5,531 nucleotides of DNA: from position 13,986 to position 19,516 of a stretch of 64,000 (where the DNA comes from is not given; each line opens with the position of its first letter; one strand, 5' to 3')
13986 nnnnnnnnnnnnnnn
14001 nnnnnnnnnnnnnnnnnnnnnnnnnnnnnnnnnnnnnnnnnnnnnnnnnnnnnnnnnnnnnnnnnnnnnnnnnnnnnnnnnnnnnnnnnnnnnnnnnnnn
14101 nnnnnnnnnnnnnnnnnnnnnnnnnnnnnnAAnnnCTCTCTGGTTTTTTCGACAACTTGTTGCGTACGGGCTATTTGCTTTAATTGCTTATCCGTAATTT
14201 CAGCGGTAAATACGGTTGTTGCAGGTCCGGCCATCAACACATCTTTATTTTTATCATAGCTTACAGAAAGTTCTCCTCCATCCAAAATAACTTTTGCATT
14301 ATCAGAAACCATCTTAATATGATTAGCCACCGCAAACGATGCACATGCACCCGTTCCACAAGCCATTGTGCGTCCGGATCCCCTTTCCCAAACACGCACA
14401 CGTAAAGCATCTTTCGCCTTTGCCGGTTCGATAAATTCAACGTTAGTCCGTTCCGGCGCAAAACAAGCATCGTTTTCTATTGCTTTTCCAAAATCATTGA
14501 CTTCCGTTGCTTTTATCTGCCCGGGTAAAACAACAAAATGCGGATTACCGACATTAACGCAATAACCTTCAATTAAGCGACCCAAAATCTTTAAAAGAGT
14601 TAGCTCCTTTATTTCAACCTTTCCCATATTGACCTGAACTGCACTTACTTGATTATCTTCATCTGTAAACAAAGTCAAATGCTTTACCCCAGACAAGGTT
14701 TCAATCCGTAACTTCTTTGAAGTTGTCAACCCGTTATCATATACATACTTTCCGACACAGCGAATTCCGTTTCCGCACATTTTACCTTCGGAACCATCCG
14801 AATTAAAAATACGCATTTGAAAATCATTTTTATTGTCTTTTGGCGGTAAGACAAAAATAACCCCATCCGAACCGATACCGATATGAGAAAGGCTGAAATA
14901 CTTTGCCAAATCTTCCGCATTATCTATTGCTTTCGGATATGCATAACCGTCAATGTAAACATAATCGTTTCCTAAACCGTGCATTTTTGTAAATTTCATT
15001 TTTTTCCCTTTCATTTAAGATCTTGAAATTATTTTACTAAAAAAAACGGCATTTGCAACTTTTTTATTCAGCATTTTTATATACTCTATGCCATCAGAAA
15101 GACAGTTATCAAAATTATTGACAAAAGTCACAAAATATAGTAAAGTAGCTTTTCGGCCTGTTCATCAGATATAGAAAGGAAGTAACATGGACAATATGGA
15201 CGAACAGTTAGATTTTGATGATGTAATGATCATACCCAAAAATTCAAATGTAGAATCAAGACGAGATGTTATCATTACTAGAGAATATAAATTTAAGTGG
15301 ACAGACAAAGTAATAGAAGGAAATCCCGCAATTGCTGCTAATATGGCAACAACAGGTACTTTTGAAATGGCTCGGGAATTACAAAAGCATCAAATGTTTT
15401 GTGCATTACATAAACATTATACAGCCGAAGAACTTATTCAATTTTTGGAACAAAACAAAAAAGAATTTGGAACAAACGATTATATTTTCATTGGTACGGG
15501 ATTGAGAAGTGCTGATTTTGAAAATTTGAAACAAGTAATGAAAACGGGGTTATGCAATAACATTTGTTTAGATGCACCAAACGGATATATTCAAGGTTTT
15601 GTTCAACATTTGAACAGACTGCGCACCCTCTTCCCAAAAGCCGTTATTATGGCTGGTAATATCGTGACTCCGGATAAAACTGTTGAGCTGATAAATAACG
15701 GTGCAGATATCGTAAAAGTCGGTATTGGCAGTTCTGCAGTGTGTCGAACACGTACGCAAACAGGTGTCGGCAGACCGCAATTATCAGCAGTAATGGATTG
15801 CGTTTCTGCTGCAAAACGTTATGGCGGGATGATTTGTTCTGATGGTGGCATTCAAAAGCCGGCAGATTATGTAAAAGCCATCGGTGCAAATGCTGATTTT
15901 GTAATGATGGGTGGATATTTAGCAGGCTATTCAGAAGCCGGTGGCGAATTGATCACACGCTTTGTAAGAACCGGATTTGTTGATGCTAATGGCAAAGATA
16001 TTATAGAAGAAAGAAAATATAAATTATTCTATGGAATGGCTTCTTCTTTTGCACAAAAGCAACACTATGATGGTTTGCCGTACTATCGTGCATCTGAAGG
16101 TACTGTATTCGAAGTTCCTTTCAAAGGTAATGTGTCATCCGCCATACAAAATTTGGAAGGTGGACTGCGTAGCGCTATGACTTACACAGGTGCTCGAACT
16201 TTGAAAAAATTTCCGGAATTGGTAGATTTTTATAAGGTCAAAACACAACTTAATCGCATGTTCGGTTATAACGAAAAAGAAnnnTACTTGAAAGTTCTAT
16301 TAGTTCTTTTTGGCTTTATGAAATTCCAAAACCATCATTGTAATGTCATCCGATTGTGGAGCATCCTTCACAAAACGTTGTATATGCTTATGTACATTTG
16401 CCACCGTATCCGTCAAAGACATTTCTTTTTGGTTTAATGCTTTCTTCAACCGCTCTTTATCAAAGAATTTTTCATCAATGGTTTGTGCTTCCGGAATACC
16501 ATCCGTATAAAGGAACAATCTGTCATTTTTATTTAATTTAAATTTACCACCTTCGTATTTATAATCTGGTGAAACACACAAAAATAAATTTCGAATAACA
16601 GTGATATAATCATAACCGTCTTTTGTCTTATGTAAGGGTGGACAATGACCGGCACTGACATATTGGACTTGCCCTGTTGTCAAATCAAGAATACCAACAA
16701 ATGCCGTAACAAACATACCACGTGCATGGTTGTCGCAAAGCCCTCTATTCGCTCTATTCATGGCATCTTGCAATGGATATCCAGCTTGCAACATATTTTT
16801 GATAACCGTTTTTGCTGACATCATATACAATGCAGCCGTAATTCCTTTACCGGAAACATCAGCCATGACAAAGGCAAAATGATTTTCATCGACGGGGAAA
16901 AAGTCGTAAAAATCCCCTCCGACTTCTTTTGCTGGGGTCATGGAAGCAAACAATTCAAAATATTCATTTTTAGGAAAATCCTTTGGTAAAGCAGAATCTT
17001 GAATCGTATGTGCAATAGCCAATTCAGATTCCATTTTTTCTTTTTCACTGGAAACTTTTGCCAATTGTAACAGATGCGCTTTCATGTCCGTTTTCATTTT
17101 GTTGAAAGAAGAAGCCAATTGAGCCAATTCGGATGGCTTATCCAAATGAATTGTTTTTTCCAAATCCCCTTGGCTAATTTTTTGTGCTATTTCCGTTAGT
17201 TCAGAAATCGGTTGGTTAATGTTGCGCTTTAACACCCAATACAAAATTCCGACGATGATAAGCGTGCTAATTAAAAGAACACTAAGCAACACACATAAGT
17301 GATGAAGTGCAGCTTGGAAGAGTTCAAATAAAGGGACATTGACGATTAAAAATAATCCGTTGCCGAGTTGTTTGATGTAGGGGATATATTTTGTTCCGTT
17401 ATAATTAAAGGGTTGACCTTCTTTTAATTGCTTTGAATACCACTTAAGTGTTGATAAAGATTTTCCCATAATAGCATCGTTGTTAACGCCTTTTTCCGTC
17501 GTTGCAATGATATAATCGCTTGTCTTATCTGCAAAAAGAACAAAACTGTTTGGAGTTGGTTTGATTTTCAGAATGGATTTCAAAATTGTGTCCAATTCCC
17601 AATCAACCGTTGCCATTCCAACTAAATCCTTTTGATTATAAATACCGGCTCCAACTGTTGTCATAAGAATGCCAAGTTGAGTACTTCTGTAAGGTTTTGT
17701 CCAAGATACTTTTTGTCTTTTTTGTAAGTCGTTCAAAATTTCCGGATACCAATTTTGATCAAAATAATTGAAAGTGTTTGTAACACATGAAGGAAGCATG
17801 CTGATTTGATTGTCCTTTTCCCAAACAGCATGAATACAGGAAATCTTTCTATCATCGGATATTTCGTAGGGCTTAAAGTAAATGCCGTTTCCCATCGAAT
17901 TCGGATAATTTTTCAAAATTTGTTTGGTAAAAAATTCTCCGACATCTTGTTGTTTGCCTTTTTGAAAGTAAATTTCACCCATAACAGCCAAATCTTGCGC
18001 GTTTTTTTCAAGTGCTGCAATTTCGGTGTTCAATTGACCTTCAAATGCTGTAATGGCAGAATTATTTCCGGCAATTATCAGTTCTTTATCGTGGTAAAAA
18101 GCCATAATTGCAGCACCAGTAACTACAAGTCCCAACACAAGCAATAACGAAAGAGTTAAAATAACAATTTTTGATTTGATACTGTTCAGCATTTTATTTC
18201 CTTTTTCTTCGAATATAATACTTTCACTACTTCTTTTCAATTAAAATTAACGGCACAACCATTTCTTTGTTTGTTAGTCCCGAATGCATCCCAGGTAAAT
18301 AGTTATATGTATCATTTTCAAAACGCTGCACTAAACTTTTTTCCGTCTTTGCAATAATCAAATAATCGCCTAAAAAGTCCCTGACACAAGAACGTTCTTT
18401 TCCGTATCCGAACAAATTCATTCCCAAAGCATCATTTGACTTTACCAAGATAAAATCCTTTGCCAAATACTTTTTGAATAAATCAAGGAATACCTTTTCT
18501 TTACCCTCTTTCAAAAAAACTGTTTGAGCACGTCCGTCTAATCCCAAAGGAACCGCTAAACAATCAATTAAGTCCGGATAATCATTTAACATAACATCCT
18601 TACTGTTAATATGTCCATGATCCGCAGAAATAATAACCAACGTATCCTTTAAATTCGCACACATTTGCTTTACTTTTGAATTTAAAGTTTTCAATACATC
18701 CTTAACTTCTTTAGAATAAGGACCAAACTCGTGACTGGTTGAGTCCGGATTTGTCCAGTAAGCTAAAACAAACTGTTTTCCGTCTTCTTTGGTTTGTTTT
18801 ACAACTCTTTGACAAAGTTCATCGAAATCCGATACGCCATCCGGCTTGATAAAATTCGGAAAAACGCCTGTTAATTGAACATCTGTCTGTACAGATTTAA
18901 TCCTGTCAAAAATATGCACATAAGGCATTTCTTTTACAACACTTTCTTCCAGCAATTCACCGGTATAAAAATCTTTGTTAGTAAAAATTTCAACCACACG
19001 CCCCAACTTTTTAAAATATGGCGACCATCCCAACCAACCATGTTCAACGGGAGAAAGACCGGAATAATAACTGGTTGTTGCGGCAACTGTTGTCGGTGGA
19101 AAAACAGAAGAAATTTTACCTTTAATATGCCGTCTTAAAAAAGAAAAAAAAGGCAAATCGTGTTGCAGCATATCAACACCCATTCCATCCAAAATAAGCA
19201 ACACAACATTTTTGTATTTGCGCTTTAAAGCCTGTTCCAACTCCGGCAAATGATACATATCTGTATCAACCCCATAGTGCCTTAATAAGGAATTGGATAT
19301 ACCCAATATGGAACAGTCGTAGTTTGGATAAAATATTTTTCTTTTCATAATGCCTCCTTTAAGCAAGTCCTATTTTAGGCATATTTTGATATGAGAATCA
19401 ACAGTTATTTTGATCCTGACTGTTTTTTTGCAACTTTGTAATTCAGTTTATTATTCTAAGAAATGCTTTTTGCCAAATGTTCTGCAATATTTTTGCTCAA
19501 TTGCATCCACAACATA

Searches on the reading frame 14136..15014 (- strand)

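Call 51: search_protein_families(library=pfam, proteins=[window:14136-15014:-], max_evalue=0.00001)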
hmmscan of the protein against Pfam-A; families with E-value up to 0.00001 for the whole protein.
window:14136-15014:- (293 aa): 1 family
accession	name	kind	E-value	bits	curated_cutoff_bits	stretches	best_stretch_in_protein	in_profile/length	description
PF01678.24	DAP_epimerase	-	5.8e-56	188.2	34.7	2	8-134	1-119/121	Diaminopimelate epimerase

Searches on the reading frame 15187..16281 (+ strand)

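Call 51: search_protein_families(library=pfam, proteins=[window:15187-16281:+], max_evalue=0.00001)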
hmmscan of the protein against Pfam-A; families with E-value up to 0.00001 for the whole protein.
window:15187-16281:+ (365 aa): 1 family
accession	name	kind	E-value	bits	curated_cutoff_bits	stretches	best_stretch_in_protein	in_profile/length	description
PF00478.31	IMPDH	-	4.1e-63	213.9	25.6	1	8-351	2-334/345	IMP dehydrogenase / GMP reductase domain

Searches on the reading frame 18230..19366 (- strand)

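Call 51: search_protein_families(library=pfam, proteins=[window:18230-19366:-], max_evalue=0.00001)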
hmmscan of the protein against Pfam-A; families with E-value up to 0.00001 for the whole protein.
window:18230-19366:- (379 aa): 1 family
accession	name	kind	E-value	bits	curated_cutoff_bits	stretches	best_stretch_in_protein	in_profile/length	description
PF01663.27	Phosphodiest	-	1.6e-25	90.9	23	1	54-265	1-237/342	Type I phosphodiesterase / nucleotide pyrophosphatase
